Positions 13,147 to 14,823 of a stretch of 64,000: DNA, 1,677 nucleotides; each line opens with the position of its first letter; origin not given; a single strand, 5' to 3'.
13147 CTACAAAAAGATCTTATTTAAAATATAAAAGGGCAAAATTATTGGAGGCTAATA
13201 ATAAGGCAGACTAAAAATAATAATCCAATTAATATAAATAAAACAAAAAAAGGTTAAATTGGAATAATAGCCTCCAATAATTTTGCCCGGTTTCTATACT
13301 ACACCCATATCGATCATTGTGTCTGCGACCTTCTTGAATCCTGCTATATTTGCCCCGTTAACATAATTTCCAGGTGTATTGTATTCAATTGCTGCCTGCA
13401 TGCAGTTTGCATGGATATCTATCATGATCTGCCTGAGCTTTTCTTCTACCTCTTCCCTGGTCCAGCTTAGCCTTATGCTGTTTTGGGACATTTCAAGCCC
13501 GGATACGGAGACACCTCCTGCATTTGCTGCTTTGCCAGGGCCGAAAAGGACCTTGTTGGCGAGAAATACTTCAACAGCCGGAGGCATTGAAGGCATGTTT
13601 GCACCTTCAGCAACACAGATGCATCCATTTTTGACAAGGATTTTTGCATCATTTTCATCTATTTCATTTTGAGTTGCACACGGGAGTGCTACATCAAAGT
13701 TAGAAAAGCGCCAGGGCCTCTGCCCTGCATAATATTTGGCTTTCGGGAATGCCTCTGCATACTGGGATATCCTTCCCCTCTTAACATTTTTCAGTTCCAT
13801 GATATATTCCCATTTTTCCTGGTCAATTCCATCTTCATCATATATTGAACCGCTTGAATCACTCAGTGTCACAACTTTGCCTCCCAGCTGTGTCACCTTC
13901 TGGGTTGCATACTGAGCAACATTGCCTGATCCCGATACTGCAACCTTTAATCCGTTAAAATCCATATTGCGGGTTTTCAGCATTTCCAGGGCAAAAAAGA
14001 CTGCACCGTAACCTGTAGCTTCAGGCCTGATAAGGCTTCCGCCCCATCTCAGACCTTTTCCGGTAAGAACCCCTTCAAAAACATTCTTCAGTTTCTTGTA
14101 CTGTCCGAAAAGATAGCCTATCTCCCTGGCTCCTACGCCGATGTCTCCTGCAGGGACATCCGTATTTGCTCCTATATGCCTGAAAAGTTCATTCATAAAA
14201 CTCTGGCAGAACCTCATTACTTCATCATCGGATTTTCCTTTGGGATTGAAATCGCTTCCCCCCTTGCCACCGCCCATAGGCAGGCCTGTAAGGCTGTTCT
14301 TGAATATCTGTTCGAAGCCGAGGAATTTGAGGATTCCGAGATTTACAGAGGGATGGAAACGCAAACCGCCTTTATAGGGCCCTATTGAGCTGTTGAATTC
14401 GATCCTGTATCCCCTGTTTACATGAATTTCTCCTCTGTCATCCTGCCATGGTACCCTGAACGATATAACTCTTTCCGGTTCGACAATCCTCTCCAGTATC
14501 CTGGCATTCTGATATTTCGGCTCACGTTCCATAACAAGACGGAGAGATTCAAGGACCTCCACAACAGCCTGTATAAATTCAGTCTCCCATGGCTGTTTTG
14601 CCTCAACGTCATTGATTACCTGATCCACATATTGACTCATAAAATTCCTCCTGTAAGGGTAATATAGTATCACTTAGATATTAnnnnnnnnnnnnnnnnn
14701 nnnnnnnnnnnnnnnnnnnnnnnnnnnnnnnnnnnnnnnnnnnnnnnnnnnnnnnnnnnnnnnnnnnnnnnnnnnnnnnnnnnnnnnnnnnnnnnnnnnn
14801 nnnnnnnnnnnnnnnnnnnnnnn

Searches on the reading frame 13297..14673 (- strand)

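Call 18: search_protein_families(library=ncbifam, proteins=[window:13297-14673:-], max_evalue=1e-10)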
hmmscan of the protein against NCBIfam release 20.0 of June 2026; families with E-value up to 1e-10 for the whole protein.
window:13297-14673:- (459 aa): 5 families
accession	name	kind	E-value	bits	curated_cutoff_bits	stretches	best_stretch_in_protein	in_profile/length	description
NF006929.0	PRK09414.1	equivalog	8.4e-230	763.3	536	1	12-459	3-445/445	NADP-specific glutamate dehydrogenase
NF010634.0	PRK14031.1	equivalog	5.4e-204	677.7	822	1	18-459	5-444/444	NADP-specific glutamate dehydrogenase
NF010633.0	PRK14030.1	subfamily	6.1e-204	678.2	743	1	16-459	3-445/445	glutamate dehydrogenase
NF040817.1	GdhA_Arch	equivalog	2e-66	224.9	750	1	57-459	25-417/419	glutamate dehydrogenase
NF041398.1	GluDhGdhB_Halo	equivalog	6.7e-63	213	620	1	57-453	22-403/410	glutamate dehydrogenase GdhB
